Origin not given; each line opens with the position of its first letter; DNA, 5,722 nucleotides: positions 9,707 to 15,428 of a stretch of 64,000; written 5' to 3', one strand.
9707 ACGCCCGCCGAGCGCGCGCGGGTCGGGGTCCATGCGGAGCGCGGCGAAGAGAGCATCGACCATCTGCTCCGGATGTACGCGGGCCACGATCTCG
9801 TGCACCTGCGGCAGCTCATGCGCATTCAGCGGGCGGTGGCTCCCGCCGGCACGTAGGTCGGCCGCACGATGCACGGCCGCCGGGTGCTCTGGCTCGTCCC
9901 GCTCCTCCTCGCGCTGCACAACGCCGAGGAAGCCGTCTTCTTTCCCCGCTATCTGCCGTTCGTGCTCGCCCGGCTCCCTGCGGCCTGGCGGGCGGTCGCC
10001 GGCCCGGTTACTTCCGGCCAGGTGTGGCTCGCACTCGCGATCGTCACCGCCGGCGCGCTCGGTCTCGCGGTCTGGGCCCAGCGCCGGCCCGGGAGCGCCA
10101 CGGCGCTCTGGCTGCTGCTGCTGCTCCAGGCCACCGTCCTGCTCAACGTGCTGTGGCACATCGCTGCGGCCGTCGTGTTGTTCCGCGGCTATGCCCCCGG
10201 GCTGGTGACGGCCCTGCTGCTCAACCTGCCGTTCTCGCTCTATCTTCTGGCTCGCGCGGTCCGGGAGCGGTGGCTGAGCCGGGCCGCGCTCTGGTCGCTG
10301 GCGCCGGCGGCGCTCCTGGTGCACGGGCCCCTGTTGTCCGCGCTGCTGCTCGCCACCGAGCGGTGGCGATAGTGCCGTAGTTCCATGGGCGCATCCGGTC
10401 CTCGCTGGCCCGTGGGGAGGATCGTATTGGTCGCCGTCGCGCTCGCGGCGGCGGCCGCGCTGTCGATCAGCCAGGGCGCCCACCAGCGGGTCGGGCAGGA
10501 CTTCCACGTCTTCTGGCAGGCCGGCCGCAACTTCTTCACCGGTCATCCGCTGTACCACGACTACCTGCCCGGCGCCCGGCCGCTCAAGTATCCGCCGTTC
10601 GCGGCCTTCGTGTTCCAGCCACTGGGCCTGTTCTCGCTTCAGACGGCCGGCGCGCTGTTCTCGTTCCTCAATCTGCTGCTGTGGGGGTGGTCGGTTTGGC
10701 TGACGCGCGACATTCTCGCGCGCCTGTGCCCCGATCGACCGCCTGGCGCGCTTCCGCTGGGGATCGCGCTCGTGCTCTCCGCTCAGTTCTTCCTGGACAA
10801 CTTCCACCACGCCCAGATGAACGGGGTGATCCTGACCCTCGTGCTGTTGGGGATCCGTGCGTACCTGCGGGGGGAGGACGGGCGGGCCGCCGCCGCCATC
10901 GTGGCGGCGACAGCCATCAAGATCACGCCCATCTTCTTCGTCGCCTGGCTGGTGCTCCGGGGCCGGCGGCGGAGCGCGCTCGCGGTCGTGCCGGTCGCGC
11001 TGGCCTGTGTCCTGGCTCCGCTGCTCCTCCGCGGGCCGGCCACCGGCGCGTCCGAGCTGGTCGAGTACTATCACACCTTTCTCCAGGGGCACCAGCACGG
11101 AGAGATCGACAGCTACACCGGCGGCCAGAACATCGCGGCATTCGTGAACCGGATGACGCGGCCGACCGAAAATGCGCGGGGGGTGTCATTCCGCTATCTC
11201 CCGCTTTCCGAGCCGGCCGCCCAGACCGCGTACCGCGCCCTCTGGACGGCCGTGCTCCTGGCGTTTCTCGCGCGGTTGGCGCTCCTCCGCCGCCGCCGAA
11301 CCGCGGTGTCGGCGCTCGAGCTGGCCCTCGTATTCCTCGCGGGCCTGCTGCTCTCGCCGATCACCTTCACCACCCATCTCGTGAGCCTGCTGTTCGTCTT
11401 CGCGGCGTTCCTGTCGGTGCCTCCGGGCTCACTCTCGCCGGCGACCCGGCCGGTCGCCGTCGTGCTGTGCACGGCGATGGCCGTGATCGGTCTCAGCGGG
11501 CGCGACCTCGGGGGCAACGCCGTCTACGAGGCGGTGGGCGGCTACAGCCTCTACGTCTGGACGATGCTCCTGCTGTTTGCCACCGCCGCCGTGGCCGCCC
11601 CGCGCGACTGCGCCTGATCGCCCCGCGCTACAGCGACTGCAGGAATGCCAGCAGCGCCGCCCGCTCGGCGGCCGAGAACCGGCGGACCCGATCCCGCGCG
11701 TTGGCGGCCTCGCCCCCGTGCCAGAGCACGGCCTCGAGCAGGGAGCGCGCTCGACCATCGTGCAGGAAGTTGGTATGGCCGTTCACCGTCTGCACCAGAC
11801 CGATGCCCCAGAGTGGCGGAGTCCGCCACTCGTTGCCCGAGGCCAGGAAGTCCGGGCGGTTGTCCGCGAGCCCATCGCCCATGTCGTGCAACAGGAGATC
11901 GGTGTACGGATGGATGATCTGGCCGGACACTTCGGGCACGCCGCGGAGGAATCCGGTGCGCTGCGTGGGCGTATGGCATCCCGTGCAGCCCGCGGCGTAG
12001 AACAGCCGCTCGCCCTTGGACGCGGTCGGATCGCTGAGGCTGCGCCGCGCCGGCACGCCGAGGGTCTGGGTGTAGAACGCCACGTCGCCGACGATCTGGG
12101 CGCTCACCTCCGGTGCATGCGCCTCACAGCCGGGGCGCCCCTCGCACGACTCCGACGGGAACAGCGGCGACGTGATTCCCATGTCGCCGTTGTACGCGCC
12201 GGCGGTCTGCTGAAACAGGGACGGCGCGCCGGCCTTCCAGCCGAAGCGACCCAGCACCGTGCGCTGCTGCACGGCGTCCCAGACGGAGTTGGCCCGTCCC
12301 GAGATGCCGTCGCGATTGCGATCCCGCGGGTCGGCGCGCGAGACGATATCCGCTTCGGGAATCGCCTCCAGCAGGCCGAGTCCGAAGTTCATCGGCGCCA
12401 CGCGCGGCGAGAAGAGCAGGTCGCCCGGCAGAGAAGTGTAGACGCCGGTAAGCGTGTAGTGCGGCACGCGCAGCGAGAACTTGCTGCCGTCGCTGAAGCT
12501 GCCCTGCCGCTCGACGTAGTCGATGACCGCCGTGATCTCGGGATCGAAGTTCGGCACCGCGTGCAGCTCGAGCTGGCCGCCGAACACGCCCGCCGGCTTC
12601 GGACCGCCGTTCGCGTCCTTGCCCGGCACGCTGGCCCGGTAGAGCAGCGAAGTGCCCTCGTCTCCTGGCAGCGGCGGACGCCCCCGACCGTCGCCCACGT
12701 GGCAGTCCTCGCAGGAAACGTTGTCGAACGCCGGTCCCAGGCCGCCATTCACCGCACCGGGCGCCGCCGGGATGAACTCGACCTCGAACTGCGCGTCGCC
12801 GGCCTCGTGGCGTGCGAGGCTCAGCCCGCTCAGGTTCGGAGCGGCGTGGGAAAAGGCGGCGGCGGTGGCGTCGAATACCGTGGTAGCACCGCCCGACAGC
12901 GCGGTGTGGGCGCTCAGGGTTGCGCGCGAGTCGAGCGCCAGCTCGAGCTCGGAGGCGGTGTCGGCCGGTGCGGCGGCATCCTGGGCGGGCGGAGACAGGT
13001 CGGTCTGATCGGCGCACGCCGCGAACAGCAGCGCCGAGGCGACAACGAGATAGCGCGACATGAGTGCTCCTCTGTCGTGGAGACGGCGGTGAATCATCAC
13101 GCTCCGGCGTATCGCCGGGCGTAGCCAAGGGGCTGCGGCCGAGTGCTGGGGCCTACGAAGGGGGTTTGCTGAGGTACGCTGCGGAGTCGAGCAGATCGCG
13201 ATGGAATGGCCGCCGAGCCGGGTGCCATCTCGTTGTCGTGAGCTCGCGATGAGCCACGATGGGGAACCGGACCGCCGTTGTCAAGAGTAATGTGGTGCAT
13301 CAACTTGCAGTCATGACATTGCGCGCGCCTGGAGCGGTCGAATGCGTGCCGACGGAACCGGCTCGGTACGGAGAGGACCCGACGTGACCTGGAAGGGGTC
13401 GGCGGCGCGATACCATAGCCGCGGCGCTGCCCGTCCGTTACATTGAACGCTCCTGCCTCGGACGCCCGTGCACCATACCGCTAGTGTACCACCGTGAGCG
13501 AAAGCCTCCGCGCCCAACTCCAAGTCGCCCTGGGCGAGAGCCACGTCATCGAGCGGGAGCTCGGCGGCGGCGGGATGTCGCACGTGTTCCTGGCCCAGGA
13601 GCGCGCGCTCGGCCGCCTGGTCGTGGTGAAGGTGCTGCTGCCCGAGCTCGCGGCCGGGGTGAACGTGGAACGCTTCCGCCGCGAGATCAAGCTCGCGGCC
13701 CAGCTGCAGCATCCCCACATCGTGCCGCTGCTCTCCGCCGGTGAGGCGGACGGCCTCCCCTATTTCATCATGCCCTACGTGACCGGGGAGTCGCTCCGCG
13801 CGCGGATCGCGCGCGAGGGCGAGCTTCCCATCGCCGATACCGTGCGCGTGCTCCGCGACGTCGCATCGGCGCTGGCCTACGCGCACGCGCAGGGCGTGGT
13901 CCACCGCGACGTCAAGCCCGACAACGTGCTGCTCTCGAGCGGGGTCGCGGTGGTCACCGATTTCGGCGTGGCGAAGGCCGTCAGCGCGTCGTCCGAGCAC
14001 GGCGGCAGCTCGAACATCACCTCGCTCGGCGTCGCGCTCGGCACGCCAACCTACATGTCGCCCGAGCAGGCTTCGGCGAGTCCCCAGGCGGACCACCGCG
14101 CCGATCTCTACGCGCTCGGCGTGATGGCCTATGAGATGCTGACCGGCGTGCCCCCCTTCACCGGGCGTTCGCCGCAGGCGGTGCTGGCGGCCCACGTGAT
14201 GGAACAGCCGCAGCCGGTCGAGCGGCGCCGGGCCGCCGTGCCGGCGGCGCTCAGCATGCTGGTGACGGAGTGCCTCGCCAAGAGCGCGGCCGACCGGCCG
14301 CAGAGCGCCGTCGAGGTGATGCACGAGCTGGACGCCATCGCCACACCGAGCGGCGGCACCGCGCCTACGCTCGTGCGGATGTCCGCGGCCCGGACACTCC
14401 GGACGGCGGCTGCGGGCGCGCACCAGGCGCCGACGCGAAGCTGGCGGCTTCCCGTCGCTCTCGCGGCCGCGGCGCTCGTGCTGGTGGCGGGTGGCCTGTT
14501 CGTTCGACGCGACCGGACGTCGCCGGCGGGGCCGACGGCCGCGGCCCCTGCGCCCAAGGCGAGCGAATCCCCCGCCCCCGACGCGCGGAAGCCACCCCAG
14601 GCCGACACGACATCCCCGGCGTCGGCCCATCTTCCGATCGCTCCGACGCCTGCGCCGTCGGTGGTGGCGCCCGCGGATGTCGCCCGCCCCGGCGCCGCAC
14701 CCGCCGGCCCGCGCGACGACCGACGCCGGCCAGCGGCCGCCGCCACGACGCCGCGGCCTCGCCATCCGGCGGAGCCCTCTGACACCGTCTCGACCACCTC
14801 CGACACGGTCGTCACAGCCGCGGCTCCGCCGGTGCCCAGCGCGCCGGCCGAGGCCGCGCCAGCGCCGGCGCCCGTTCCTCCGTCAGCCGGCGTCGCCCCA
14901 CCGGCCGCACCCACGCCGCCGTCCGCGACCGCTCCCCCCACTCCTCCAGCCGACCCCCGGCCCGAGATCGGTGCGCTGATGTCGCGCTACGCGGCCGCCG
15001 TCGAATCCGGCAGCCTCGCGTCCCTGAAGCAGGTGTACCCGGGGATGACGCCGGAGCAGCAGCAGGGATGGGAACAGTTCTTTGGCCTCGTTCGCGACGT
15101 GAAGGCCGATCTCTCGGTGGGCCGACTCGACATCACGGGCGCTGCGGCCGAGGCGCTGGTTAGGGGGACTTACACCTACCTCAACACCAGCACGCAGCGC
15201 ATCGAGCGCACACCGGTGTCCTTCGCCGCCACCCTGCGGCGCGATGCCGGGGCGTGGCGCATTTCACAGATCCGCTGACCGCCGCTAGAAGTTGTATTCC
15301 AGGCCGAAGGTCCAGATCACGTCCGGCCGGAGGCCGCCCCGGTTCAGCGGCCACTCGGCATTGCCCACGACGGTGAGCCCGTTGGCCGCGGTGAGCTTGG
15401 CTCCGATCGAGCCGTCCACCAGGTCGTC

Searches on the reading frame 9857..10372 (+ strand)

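Call 59: search_protein_families(library=pfam, proteins=[window:9857-10372:+], max_evalue=0.00001)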
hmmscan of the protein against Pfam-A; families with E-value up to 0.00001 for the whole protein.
window:9857-10372:+ (171 aa): 1 family
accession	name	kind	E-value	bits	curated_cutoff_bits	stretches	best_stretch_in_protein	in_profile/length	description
PF13787.11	HXXEE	-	7.6e-17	62.5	25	1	12-129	1-113/114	Protein of unknown function with HXXEE motif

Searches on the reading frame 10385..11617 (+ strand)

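Call 59: search_protein_families(library=pfam, proteins=[window:10385-11617:+], max_evalue=0.00001)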
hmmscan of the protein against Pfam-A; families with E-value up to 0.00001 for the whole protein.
window:10385-11617:+ (410 aa): 1 family
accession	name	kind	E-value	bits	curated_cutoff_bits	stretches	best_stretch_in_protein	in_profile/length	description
PF09594.16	GT87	-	7.5e-34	118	25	1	69-325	3-237/237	Glycosyltransferase family 87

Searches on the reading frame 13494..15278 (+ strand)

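Call 58: search_protein_families(library=pfam, proteins=[window:13494-15278:+], max_evalue=0.00001)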
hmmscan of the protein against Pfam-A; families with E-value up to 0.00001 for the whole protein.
window:13494-15278:+ (594 aa): 3 families
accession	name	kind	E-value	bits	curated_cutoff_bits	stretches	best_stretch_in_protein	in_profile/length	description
PF00069.31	Pkinase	-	6.1e-48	163.9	31.7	1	19-276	3-258/263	Protein kinase domain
PF07714.23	PK_Tyr_Ser-Thr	-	7.4e-33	114.4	23.1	1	19-270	3-250/258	Protein tyrosine and serine/threonine kinase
PF01636.29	APH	-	4.8e-08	33.5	23.2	0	26-131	7-108/239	Phosphotransferase enzyme family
